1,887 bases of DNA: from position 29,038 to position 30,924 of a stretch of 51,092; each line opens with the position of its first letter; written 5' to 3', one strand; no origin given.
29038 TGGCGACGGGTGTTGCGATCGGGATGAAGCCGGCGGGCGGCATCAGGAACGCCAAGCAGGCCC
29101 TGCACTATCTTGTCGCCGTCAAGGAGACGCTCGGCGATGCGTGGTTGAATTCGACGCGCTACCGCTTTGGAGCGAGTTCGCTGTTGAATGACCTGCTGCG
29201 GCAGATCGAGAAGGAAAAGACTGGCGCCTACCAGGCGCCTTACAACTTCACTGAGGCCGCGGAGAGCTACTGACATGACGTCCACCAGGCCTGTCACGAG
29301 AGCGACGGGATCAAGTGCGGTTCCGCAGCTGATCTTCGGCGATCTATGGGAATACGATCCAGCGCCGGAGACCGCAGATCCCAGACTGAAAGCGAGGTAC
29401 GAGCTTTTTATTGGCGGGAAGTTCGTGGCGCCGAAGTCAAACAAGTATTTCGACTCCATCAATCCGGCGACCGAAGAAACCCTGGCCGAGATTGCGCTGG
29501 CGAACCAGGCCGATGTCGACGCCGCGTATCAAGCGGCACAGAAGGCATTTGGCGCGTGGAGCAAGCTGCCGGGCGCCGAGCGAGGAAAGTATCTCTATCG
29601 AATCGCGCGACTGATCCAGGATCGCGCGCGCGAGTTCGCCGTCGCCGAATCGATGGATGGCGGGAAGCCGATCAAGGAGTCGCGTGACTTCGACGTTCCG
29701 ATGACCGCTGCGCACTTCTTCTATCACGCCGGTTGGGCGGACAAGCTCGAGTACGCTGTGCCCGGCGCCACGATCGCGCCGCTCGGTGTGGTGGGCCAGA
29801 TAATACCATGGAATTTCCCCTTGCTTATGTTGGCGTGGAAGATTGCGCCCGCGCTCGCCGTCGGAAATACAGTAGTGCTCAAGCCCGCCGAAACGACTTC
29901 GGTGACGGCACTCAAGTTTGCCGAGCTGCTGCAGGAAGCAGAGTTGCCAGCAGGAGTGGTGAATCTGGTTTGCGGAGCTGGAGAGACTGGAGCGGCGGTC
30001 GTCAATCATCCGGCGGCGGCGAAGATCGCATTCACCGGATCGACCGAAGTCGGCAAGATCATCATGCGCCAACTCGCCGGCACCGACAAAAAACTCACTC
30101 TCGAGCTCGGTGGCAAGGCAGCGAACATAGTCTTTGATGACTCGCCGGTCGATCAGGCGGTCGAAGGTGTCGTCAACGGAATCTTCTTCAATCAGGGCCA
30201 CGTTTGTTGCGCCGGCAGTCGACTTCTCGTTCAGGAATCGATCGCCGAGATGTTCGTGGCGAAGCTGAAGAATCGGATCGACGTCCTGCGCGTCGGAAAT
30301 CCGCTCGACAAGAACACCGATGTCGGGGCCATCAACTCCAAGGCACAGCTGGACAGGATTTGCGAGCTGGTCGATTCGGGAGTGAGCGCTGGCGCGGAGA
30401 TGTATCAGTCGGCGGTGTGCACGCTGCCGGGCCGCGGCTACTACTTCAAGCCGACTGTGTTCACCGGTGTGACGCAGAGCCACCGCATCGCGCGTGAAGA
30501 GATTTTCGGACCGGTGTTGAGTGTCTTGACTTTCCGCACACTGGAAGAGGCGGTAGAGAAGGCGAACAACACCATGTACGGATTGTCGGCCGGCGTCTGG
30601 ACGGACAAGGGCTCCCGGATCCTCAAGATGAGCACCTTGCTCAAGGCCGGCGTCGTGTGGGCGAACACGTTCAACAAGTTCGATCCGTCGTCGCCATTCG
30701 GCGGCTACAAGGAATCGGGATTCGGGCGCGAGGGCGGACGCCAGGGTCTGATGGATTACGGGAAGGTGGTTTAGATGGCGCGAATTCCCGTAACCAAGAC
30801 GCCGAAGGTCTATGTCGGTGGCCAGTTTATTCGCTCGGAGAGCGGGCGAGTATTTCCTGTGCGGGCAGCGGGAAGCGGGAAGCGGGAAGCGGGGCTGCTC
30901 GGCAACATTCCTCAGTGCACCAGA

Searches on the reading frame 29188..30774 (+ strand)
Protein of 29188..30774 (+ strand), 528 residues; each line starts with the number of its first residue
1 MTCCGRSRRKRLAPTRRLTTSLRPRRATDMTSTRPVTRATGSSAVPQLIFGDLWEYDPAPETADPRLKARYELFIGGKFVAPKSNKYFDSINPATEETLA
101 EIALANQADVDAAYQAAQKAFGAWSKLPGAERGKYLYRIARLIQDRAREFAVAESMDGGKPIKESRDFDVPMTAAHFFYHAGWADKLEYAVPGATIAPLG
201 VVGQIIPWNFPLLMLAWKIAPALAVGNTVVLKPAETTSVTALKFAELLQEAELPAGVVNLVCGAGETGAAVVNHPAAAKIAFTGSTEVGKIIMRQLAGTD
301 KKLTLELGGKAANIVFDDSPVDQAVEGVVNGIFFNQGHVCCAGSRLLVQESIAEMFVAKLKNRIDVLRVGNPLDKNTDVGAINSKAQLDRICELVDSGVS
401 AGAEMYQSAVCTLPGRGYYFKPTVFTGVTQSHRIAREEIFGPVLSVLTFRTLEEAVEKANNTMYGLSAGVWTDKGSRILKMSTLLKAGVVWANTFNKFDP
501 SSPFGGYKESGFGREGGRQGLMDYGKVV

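Call 67: search_protein_families(library=pfam, proteins=[window:29188-30774:+], max_evalue=0.00001)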
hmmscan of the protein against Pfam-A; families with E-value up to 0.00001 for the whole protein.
window:29188-30774:+ (528 aa): 1 family
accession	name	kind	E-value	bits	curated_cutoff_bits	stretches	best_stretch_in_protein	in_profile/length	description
PF00171.27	Aldedh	-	6.2e-165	549.6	23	1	80-525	2-456/461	Aldehyde dehydrogenase family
